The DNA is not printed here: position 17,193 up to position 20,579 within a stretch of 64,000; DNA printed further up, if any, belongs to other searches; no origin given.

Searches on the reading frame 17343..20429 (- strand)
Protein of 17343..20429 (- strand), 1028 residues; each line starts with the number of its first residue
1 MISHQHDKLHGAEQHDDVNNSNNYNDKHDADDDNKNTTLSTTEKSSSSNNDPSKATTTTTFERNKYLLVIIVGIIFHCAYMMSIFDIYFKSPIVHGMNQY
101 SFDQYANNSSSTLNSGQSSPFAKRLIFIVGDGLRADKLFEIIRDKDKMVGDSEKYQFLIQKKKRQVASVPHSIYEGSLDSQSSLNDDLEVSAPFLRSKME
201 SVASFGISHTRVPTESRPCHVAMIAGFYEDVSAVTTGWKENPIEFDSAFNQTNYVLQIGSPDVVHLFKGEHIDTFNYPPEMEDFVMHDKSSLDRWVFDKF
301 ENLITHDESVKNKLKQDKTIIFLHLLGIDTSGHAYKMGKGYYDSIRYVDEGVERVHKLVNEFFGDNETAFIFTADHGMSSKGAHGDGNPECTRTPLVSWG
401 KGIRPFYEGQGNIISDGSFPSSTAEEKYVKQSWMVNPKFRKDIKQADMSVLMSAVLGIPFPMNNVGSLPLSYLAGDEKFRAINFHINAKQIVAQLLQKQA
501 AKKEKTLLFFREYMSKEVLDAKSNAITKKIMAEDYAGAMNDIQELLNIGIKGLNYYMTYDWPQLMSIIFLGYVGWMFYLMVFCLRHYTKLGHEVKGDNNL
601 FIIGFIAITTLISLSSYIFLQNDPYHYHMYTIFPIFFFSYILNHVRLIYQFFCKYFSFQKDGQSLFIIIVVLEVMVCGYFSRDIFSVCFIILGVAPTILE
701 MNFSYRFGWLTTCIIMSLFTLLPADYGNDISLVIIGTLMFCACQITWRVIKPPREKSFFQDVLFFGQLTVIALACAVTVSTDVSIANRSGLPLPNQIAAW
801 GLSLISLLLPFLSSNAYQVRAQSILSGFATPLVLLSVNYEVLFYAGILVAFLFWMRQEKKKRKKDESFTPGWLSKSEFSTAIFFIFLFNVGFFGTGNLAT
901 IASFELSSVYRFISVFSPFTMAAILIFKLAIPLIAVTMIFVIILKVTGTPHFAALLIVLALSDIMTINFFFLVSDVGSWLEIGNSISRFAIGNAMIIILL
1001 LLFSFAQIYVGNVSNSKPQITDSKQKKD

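Call 16: search_protein_families(library=pfam, proteins=[window:17343-20429:-], max_evalue=0.001)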
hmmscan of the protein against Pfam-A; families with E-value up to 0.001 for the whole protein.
window:17343-20429:- (1028 aa): 4 families
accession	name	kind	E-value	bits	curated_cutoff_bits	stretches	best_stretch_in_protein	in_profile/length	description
PF04987.19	PigN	-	8.4e-117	391.2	25.4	1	551-978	1-456/456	Phosphatidylinositolglycan class N (PIG-N)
PF00884.28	Sulfatase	-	8.6e-09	35.6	25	1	290-403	143-276/301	Sulfatase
PF01663.27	Phosphodiest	-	8.5e-07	29.3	23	1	268-380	110-223/342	Type I phosphodiesterase / nucleotide pyrophosphatase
PF01676.23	Metalloenzyme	-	1.4e-05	25.2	24.3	1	308-384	137-208/252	Metalloenzyme superfamily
